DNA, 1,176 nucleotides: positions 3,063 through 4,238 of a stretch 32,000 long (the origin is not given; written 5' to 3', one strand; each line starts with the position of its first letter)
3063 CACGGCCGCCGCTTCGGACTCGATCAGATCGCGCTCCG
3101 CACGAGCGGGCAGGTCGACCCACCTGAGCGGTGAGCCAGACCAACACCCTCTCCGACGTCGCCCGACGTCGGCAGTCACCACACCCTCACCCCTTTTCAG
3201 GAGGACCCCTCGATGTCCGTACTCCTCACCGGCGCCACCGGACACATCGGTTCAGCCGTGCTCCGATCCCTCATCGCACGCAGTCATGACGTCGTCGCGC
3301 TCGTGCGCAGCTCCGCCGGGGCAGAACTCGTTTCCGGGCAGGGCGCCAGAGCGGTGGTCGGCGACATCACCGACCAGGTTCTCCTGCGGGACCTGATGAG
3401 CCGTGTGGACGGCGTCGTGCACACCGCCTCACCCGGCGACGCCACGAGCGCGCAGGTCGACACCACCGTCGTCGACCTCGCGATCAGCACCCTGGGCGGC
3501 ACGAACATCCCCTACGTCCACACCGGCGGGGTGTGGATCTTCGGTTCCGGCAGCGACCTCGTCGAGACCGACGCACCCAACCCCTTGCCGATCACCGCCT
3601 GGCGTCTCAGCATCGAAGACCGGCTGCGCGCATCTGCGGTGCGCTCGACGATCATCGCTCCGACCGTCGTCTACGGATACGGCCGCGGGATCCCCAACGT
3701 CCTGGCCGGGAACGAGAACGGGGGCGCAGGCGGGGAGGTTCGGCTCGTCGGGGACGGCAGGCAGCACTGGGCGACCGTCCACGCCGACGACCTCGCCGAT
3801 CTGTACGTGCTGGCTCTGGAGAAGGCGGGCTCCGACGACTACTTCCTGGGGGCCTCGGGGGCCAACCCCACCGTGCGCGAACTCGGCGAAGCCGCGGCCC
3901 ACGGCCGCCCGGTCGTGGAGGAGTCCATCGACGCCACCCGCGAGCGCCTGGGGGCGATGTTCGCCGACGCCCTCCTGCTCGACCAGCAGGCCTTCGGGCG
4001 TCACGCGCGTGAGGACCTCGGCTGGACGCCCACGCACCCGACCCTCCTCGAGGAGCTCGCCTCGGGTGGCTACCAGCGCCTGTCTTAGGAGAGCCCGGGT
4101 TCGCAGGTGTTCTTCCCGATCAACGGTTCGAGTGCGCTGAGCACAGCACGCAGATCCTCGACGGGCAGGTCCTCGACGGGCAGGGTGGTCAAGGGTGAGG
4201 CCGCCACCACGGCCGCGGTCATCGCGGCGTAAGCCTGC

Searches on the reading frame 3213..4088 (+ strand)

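Call 8: search_protein_families(library=pfam, proteins=[window:3213-4088:+], max_evalue=0.001)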
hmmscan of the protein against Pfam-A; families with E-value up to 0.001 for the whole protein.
window:3213-4088:+ (291 aa): 8 families
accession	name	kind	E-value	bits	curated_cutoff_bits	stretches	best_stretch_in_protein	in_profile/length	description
PF01370.27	Epimerase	-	4e-20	72.7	20.9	2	3-82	1-81/240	NAD dependent epimerase/dehydratase family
PF13460.12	NAD_binding_10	-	2.4e-14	54.1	27.2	1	7-154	1-147/184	NAD(P)H-binding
PF05368.20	NmrA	-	1.4e-10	41.7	27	1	3-88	5-92/298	NmrA-like family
PF16363.11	GDP_Man_Dehyd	-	4e-08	33.5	27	1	4-72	1-83/332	GDP-mannose 4,6 dehydratase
PF04321.23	RmlD_sub_bind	-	8.5e-06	25.5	27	1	1-205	1-200/287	RmlD substrate binding domain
PF02254.24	TrkA_N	-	3.1e-05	24.7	23.8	1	9-71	6-69/116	TrkA-N domain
PF01073.25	3Beta_HSD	-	3.9e-05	23.3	22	1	5-89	2-91/280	3-beta hydroxysteroid dehydrogenase/isomerase family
PF07993.18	NAD_binding_4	-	0.00092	18.9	20.1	0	5-38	1-37/258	Male sterility protein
